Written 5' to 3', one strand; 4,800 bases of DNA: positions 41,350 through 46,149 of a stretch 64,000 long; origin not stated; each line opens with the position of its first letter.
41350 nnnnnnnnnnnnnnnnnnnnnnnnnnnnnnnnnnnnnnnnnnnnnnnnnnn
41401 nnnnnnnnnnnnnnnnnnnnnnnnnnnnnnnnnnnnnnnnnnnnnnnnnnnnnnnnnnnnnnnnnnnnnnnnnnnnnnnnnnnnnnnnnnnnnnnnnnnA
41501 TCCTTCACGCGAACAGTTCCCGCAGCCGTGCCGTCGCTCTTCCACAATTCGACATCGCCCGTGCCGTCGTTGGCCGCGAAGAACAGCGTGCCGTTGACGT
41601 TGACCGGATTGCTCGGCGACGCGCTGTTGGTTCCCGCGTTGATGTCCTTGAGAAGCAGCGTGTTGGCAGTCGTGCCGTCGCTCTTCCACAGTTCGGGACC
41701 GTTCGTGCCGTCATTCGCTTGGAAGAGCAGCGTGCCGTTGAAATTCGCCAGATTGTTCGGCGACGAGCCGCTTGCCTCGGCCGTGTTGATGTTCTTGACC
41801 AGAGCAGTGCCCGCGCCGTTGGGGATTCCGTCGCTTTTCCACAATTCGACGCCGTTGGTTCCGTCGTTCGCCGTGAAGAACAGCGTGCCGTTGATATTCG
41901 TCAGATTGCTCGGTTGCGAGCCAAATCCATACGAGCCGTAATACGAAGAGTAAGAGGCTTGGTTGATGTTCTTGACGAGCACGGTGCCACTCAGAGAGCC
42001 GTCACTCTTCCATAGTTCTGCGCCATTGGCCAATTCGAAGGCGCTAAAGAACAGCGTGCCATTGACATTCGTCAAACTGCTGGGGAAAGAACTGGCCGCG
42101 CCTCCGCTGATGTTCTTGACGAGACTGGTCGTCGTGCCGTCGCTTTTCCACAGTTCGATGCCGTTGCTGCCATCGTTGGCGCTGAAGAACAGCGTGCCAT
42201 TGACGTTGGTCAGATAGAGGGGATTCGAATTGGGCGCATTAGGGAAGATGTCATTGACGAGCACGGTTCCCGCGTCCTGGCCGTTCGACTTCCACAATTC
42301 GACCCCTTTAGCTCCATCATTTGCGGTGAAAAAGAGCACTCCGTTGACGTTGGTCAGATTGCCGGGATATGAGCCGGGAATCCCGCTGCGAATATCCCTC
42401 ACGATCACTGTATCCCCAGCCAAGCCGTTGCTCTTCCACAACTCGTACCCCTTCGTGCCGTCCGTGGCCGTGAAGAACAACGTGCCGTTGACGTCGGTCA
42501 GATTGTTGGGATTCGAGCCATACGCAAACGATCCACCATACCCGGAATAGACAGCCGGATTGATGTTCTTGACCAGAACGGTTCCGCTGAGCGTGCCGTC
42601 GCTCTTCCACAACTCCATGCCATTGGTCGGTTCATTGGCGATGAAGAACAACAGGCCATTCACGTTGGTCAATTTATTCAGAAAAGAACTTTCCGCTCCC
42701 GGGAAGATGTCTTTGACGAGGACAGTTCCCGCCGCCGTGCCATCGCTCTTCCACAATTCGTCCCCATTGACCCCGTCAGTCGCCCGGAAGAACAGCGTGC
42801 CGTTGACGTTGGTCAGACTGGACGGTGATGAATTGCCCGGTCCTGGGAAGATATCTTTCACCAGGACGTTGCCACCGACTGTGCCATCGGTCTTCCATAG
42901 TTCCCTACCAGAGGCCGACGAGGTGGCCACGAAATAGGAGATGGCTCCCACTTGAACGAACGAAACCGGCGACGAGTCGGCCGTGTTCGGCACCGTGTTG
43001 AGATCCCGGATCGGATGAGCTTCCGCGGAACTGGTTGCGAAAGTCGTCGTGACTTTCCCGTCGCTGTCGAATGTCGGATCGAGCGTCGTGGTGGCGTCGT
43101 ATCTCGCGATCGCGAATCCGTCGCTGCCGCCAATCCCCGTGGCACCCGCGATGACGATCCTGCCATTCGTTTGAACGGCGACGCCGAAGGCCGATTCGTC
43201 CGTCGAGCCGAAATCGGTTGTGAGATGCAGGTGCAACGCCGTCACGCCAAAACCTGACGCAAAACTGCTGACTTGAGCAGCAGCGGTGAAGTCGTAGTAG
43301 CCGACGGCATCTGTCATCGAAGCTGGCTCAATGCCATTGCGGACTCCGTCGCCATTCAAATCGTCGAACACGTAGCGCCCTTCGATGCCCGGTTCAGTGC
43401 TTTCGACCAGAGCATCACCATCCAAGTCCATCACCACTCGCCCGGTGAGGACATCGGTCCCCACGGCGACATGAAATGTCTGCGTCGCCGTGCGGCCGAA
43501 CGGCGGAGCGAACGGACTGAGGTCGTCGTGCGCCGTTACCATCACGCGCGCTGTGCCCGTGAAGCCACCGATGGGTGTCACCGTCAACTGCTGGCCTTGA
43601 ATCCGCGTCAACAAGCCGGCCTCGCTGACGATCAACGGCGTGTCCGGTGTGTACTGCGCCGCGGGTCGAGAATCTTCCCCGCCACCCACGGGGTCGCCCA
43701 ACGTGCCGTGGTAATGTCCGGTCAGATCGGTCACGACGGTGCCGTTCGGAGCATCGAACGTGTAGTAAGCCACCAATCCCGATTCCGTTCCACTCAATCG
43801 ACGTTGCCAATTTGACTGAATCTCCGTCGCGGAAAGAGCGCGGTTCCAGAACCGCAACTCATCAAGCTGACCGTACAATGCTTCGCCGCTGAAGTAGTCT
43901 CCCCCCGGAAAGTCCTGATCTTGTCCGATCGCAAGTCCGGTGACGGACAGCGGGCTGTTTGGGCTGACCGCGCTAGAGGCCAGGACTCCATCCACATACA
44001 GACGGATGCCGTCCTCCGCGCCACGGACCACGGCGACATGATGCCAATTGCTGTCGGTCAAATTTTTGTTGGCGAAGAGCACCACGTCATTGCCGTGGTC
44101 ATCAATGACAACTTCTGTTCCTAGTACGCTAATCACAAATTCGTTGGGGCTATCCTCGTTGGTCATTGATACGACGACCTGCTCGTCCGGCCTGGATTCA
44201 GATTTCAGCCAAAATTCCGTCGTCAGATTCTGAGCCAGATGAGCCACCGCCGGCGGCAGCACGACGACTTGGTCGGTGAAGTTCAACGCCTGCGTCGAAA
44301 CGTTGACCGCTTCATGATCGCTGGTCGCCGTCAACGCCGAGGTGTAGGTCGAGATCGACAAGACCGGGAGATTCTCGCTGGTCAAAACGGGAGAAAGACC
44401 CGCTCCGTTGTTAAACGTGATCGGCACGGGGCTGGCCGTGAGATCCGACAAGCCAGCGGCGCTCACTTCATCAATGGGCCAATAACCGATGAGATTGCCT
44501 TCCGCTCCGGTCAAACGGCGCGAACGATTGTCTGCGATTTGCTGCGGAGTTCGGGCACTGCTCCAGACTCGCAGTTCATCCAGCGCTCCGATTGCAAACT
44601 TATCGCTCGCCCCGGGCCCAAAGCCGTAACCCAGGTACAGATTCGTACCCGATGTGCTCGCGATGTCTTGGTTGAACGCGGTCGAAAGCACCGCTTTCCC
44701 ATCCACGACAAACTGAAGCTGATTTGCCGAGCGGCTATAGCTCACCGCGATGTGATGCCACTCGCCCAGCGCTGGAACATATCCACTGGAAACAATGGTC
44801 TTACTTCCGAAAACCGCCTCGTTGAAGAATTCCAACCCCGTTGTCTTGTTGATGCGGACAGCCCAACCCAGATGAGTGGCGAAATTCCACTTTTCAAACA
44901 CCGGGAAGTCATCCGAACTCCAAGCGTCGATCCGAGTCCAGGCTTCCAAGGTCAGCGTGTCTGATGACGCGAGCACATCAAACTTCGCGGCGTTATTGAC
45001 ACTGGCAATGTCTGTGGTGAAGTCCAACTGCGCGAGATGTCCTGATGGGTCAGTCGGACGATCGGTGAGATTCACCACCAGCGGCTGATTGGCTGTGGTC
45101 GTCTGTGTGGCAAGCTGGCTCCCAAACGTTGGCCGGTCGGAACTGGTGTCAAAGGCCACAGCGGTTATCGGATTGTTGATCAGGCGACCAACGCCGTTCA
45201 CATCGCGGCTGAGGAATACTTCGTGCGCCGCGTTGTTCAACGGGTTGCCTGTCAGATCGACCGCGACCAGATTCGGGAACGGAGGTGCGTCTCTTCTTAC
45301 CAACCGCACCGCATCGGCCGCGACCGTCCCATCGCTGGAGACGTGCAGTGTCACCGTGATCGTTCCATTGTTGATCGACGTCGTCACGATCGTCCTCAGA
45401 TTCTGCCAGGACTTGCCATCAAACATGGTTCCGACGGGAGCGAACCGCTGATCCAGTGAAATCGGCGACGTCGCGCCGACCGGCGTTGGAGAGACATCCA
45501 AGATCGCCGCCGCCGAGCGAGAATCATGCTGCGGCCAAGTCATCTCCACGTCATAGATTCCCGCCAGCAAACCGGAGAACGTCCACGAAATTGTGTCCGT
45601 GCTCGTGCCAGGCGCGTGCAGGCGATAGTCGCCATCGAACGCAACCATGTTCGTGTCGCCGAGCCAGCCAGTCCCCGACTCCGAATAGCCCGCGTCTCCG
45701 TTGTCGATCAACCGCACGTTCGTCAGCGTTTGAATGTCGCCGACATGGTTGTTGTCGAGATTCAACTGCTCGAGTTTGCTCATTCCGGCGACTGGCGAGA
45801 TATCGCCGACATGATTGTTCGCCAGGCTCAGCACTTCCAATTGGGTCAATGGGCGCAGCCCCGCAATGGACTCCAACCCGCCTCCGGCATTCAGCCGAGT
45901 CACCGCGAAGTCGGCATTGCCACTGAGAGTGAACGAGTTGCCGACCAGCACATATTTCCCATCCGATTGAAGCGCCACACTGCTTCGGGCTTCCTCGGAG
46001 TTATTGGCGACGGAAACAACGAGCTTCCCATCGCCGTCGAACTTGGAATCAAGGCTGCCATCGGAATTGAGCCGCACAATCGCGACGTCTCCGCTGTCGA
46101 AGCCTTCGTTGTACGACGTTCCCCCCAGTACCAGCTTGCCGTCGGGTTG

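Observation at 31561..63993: Uninterrupted ORF of at least 10,810 codons (32.4 kb), still open at the window edge: a mega-protein mixing bacterial RTX with eukaryote-like adhesion modules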

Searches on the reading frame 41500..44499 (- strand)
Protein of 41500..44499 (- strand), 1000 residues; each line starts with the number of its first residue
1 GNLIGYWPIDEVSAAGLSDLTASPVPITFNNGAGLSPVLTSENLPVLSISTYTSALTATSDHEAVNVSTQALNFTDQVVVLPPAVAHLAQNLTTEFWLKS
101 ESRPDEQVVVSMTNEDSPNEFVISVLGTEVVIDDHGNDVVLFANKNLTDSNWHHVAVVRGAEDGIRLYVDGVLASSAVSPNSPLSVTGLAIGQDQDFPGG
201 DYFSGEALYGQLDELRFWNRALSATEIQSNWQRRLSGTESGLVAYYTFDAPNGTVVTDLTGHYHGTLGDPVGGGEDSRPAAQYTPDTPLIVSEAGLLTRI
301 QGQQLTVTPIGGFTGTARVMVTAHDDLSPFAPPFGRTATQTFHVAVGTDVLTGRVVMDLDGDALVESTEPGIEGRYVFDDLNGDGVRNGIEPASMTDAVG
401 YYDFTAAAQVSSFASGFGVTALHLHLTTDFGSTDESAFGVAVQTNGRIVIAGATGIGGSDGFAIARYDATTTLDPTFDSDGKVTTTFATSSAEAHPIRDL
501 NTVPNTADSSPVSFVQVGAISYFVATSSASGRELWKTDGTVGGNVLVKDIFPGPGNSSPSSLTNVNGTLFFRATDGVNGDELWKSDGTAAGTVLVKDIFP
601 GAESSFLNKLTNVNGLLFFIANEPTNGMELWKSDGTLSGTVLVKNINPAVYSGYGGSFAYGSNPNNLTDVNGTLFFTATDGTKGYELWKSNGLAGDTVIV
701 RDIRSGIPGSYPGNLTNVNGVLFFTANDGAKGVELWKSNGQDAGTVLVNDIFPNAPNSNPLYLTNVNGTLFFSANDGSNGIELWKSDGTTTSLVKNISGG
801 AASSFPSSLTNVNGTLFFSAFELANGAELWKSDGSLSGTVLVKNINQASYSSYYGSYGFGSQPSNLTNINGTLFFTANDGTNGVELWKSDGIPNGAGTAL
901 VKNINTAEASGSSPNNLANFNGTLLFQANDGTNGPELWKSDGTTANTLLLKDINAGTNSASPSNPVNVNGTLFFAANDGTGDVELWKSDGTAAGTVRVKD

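Call 5: search_protein_families(library=pfam, proteins=[window:41500-44499:-], max_evalue=0.01)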
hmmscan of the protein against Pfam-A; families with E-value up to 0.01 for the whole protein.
window:41500-44499:- (1000 aa): 5 families
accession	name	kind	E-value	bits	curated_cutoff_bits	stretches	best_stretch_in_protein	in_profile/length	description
PF13385.13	Laminin_G_3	-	1.7e-22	80.6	27.6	1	76-228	4-151/151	Concanavalin A-like lectin/glucanases superfamily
PF00354.24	Pentaxin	-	8.9e-08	32.5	25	1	81-230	16-166/194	Pentaxin family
PF17164.10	DUF5122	-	1.3e-06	28.9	27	1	443-477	1-36/36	Domain of unknown function (DUF5122) beta-propeller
PF02210.31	Laminin_G_2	-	9.5e-06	26.5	22.9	1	132-189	34-94/126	Laminin G domain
PF22085.1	NorB_cytochrome_c-like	-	0.0054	17.5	29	0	664-693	1-30/181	Nitric oxide reductase subunit B, cytochrome c-like domain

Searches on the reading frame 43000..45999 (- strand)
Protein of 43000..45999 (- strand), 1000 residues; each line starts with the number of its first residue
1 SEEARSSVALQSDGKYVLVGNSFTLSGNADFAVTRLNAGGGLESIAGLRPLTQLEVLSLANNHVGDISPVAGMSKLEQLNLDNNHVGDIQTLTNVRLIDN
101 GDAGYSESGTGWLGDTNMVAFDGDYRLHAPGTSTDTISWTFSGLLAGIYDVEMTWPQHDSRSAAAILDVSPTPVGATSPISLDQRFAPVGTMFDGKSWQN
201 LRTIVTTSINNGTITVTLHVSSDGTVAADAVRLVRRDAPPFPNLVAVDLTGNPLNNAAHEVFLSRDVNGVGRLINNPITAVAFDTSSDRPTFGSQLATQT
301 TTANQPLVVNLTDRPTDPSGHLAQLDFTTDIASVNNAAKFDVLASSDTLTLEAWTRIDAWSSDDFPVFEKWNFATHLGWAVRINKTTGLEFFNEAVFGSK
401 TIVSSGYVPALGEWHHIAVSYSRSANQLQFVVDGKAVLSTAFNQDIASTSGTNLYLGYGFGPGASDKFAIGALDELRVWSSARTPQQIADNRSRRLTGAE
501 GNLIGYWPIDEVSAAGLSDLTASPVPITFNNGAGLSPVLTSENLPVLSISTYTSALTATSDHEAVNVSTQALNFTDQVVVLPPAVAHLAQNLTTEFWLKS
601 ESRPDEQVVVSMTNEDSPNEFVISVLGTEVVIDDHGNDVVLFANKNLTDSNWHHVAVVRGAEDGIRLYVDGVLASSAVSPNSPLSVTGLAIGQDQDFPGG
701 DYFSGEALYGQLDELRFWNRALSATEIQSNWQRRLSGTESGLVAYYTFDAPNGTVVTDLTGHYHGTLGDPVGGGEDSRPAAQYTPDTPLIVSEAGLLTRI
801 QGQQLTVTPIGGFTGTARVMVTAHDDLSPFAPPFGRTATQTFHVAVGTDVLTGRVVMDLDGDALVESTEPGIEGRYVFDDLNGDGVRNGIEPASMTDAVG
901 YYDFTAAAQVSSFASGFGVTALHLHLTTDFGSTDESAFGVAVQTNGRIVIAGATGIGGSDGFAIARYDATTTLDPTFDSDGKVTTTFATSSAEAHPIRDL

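Call 4: search_protein_families(library=pfam, proteins=[window:43000-45999:-], max_evalue=0.01)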
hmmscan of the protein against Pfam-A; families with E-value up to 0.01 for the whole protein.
window:43000-45999:- (1000 aa): 9 families
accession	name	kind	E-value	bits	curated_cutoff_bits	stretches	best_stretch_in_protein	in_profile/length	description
PF13385.13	Laminin_G_3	-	2.8e-45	154.6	27.6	2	576-728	4-151/151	Concanavalin A-like lectin/glucanases superfamily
PF00354.24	Pentaxin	-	5.1e-13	49.6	25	1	581-730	16-166/194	Pentaxin family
PF17164.10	DUF5122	-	9.2e-13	48.7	27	2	943-977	1-36/36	Domain of unknown function (DUF5122) beta-propeller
PF25275.1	Golvesin_C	-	2e-11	44.5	31.6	1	97-235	2-132/132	Golvesin C-terminal domain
PF12799.13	LRR_4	-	9.3e-11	42.1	27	1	52-94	1-44/44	Leucine Rich repeats (2 copies)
PF02210.31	Laminin_G_2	-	6.4e-10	40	22.9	2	632-689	34-94/126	Laminin G domain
PF19559.6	DUF6081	-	2.5e-05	24.1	25.9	1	411-440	176-205/272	Family of unknown function (DUF6081)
PF13855.12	LRR_8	-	0.0002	21.5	27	1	51-85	24-60/61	Leucine rich repeat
PF00054.30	Laminin_G_1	-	0.00027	21.6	24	0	631-684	34-86/131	Laminin G domain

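Call 17: search_protein_families(library=ncbifam, proteins=[window:43000-45999:-], max_evalue=0.01)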
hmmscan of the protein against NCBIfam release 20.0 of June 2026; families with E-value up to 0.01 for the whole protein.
window:43000-45999:- (1000 aa): 5 families
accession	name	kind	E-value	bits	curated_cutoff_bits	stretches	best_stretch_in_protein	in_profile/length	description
TIGR02608.1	delta_60_rpt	domain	2e-19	69.1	76.5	2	937-987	3-54/55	delta-60 repeat domain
NF052521.1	TafC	equivalog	1.5e-09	37.4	410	2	324-499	194-367/373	TafC family fimbrial protein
NF033189.1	internalin_A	exception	2.6e-06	26.1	1600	1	33-105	320-391/799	class 1 internalin InlA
NF033188.1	internalin_H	exception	1.6e-05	23.8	1050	1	42-95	176-229/548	InlH/InlC2 family class 1 internalin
NF033190.2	inl_like_NEAT_1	exception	5.3e-05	21.7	1275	1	44-95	386-437/754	NEAT domain-containing leucine-rich repeat protein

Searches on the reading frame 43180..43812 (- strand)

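Call 28: search_protein_families(library=pfam, proteins=[window:43180-43812:-], max_evalue=1)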
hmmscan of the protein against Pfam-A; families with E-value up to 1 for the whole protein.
window:43180-43812:- (211 aa): 1 family
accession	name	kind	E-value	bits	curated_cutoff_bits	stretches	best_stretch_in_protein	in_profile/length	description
PF17210.9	SdrD_B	-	0.37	11.4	29.7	1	125-179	6-56/112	SdrD B-like domain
